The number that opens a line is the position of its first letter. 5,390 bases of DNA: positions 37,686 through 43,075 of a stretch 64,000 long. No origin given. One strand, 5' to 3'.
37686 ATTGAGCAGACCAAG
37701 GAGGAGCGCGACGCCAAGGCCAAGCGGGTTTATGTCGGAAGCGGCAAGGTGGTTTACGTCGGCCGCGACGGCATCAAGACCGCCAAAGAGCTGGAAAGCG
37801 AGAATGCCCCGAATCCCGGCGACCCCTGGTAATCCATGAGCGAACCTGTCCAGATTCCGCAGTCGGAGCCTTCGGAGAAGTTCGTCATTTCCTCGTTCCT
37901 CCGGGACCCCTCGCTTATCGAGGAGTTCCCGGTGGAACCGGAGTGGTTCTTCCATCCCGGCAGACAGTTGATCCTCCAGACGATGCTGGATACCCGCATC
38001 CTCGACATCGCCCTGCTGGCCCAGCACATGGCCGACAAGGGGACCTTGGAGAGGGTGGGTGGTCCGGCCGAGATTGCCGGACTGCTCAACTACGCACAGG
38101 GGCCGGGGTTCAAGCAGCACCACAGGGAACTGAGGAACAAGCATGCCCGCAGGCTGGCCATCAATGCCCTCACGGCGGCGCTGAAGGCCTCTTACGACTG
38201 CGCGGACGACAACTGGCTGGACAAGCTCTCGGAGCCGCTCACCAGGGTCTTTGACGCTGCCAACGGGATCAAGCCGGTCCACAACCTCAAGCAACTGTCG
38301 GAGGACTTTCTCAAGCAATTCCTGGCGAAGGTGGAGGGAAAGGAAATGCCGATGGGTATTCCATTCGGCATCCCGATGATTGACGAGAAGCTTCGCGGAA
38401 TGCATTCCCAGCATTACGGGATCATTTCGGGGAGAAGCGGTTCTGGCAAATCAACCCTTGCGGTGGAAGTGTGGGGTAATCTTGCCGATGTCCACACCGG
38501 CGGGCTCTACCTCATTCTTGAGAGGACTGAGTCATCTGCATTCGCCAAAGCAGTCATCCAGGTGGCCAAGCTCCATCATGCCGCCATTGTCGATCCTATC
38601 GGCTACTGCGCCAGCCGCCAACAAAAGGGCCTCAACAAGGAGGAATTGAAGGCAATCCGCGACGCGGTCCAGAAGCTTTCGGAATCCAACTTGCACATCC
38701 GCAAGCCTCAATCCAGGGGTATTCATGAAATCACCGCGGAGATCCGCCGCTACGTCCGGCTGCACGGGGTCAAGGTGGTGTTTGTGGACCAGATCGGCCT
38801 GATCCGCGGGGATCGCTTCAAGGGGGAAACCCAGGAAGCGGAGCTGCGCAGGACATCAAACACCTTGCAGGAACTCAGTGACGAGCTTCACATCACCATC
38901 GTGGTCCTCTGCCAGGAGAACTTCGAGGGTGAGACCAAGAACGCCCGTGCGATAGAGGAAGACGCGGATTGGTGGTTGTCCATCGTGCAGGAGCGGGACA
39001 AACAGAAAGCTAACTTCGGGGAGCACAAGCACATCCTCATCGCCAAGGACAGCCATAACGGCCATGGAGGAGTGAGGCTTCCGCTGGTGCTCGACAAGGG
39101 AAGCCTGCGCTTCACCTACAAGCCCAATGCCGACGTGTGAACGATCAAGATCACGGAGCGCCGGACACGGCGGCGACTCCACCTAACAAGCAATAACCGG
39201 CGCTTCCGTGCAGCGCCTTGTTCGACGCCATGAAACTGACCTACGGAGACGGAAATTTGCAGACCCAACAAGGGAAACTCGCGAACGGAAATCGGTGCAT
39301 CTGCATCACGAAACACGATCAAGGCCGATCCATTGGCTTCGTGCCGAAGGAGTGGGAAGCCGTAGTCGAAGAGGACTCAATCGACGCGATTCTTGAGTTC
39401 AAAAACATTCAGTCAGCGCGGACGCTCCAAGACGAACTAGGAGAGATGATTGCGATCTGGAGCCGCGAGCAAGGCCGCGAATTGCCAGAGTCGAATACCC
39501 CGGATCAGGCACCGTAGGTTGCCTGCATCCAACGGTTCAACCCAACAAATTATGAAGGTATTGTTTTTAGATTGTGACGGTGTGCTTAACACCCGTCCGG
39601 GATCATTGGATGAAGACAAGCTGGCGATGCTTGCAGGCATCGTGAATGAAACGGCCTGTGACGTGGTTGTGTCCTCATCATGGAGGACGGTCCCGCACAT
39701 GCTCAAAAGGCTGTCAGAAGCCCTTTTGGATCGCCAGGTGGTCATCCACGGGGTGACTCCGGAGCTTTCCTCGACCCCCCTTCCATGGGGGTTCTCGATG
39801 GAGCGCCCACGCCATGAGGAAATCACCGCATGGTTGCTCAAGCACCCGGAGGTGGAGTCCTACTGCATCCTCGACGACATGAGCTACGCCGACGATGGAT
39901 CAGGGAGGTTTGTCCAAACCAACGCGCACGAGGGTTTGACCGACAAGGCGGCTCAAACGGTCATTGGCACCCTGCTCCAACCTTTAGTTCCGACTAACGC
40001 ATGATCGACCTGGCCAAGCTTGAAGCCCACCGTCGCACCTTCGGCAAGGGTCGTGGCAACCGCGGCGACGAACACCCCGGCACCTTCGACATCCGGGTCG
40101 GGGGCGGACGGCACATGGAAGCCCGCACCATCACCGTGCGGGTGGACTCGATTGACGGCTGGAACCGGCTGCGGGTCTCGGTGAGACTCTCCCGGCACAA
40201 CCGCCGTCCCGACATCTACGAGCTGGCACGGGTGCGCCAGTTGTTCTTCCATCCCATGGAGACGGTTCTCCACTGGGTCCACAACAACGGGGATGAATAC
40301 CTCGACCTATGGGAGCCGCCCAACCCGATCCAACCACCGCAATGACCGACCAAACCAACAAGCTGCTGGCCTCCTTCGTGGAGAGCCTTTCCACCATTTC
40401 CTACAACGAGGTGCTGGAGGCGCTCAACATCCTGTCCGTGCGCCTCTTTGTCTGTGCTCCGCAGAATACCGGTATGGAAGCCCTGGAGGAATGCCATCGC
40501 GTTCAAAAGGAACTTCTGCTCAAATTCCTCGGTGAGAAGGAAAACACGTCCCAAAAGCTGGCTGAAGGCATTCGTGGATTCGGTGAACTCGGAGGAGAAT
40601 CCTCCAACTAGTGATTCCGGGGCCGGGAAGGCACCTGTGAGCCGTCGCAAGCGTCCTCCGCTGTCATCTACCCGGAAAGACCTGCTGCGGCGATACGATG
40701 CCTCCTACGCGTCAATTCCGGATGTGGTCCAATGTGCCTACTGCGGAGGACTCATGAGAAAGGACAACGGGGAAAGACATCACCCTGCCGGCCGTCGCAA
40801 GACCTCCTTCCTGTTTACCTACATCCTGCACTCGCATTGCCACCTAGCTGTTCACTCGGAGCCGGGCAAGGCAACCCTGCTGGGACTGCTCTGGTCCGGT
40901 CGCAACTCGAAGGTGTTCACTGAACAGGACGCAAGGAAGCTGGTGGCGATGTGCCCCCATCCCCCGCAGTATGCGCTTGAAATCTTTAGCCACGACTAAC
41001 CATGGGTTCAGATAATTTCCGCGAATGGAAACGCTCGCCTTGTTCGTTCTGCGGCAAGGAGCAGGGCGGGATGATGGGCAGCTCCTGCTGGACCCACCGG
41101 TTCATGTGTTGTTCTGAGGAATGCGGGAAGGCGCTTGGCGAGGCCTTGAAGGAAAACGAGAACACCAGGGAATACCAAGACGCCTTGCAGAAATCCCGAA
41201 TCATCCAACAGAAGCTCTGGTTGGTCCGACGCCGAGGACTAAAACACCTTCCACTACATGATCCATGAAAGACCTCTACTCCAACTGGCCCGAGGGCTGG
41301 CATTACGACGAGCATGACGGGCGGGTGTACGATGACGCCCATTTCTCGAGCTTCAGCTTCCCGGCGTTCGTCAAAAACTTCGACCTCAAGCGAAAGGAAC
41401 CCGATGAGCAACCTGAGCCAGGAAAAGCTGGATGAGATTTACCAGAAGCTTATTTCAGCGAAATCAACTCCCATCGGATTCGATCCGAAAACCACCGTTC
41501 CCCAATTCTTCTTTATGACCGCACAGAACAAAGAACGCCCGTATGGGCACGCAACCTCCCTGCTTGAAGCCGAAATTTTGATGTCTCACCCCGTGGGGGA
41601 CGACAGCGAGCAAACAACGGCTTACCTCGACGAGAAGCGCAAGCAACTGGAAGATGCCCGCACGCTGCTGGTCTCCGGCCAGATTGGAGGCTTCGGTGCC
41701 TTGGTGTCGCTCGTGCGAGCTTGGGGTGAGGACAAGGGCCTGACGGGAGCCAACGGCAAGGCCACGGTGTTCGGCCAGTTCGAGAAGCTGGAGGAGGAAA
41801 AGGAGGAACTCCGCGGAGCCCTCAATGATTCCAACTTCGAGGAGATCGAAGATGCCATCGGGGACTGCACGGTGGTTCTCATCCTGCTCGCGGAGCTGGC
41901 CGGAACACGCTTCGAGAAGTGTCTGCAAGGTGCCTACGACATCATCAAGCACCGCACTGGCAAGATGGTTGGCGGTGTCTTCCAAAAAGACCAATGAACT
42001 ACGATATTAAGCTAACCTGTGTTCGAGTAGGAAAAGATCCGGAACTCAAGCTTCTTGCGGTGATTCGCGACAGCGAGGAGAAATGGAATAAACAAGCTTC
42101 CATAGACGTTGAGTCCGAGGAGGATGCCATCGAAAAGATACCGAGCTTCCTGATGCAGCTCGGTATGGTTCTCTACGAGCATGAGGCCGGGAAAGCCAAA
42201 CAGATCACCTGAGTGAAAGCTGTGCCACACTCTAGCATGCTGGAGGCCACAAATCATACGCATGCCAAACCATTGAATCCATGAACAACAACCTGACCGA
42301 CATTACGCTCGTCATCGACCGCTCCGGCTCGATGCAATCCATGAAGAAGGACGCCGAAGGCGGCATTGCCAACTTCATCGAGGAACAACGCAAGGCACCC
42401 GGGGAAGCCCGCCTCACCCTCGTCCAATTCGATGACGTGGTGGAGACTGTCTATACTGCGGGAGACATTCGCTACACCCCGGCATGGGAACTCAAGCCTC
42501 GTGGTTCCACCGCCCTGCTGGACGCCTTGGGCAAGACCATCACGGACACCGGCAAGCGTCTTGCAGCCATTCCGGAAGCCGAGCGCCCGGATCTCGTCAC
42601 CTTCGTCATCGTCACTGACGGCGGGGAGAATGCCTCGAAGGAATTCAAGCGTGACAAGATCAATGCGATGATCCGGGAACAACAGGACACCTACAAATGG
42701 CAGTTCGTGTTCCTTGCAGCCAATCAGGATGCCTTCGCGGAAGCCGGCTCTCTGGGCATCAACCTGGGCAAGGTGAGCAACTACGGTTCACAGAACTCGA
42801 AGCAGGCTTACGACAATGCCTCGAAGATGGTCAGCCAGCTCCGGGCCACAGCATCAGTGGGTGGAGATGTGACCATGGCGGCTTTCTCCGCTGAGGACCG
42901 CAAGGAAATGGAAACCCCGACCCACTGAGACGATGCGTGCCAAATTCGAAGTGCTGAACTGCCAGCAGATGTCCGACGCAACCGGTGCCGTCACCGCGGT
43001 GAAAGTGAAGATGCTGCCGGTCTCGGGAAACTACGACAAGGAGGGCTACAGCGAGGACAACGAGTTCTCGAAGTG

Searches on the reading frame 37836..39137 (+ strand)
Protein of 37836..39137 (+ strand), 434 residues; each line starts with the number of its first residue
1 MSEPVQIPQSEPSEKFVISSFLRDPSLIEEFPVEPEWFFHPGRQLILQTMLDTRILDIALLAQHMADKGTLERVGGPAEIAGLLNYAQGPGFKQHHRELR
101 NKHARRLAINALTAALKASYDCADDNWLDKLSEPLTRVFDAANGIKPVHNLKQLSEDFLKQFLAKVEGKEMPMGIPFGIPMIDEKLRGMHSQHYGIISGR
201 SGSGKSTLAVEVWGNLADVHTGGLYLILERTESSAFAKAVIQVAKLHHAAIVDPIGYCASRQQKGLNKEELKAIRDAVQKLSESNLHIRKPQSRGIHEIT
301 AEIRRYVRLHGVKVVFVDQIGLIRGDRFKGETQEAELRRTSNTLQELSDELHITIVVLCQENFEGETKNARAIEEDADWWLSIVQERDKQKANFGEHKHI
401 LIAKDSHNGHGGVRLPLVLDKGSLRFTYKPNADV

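Call 29: search_protein_families(library=pfam, proteins=[window:37836-39137:+], max_evalue=0.01)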
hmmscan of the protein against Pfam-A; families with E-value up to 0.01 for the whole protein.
window:37836-39137:+ (434 aa): 7 families
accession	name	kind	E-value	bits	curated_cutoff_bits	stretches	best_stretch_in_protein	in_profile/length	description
PF03796.21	DnaB_C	-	1.9e-26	93.4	27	1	174-415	1-244/255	DnaB-like helicase C terminal domain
PF06745.19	ATPase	-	4e-08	33.3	26.6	1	176-378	2-182/231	KaiC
PF00772.26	DnaB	-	8.4e-07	29.4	23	1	8-98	3-100/103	DnaB-like helicase N terminal domain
PF13481.12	AAA_25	-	0.0035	17.4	27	0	193-361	34-190/195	AAA domain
PF13401.12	AAA_22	-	0.007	17.1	27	0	191-348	4-111/130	AAA domain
PF01583.26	APS_kinase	-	0.0073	16.8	21.1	0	197-218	7-28/152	Adenylylsulphate kinase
PF01637.24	ATPase_2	-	0.0098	16.2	33.2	0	192-290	20-107/225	ATPase domain predominantly from Archaea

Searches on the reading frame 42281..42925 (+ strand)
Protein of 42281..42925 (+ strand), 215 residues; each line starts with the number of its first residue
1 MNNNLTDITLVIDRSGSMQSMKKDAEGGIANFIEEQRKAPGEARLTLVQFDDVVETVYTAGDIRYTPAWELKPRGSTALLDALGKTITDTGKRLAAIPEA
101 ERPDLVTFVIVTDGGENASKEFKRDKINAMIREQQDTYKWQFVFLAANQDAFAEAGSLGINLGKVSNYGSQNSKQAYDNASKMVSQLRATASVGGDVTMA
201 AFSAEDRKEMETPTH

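Call 30: search_protein_families(library=pfam, proteins=[window:42281-42925:+], max_evalue=0.01)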
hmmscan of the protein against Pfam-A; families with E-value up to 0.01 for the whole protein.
window:42281-42925:+ (215 aa): 3 families
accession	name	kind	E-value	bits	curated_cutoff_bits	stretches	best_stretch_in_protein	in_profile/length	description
PF00092.34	VWA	-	4.5e-05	24.2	23.8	1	7-133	1-126/174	von Willebrand factor type A domain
PF13519.12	VWA_2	-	7.2e-05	23.8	27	1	9-61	2-56/107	von Willebrand factor type A domain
PF10138.15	vWA-TerF-like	-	0.0035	18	29.4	0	8-149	4-145/200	vWA found in TerF C terminus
